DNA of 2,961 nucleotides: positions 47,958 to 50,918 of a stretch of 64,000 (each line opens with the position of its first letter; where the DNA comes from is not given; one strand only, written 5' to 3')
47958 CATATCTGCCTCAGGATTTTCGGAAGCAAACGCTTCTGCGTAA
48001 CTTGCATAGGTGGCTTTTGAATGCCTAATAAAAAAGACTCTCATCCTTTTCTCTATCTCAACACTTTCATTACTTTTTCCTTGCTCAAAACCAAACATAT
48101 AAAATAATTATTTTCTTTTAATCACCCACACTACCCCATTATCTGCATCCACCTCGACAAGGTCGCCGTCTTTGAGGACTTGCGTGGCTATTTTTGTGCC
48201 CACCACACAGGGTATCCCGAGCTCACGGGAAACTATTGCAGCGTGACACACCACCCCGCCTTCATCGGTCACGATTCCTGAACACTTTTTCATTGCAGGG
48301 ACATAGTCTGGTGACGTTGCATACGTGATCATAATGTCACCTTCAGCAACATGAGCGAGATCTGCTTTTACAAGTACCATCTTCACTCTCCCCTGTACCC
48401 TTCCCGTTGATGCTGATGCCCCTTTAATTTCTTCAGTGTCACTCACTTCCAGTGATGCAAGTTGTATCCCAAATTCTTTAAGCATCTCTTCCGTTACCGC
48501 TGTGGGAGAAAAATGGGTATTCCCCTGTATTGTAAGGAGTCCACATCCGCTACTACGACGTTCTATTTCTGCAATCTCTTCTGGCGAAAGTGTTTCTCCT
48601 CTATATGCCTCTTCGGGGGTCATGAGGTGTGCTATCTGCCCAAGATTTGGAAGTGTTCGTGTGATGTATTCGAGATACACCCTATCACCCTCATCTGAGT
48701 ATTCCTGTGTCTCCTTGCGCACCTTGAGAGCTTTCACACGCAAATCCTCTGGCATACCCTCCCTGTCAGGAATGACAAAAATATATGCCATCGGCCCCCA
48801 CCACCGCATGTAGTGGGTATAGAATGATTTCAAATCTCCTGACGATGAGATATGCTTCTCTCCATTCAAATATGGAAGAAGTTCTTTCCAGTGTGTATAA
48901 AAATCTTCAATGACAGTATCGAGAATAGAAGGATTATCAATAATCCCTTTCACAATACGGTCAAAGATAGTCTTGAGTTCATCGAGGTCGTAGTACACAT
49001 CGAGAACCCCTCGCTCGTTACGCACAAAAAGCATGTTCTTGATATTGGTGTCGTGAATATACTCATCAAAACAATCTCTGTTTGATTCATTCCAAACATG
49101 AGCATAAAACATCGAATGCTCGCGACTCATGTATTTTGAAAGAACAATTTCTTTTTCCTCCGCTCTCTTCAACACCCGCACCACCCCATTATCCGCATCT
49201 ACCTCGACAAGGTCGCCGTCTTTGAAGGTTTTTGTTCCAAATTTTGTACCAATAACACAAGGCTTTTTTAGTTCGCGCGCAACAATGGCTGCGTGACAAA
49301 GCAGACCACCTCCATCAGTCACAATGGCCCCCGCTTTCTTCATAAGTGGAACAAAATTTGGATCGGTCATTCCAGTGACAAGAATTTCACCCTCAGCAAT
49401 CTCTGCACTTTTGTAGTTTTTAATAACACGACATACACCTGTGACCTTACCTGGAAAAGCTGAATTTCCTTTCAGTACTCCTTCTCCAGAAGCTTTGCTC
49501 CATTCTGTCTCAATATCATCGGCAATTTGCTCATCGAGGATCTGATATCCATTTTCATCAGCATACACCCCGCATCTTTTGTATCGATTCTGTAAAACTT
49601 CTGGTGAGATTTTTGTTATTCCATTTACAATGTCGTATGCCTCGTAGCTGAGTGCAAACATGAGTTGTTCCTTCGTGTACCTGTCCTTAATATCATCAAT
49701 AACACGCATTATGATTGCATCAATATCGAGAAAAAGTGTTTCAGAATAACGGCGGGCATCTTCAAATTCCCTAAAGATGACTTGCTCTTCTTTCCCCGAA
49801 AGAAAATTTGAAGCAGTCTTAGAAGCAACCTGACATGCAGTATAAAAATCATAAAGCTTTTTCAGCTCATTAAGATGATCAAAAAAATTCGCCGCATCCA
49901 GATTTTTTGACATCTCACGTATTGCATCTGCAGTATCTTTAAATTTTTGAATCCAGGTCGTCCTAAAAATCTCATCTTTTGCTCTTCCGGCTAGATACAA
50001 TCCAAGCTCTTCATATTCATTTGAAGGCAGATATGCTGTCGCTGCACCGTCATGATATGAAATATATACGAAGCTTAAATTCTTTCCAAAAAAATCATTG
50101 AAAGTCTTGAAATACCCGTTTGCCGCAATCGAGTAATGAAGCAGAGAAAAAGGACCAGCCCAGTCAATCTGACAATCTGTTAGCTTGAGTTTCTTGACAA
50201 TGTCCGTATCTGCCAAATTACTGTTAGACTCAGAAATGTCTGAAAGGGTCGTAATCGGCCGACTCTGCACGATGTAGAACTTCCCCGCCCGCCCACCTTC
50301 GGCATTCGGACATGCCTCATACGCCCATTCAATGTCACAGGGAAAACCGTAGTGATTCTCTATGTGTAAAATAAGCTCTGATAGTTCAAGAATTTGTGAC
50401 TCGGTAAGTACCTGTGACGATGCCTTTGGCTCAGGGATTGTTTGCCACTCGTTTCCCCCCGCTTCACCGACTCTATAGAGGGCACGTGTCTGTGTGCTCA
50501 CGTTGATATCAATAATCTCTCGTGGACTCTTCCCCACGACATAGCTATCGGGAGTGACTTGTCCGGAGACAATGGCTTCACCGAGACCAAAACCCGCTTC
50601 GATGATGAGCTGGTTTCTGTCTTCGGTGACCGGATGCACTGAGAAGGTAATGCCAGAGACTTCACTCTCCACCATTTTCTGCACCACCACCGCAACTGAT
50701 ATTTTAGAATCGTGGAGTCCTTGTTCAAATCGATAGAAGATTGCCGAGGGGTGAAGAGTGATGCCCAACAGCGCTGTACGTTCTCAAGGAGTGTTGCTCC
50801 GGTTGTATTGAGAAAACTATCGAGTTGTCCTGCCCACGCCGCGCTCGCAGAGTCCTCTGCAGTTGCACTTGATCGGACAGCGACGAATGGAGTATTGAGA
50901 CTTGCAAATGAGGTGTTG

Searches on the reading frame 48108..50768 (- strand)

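Call 74: search_protein_families(library=pfam, proteins=[window:48108-50768:-], max_evalue=0.00001)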
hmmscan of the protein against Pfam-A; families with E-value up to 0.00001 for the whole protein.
window:48108-50768:- (886 aa): 2 families
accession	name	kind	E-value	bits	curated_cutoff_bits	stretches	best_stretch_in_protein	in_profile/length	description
PF00391.29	PEP-utilizers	-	9.2e-51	169.8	23.1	2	808-878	2-72/72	PEP-utilising enzyme, mobile domain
PF01326.24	PPDK_N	-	9.6e-47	160.3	27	1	6-182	148-319/328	Pyruvate phosphate dikinase, AMP/ATP-binding domain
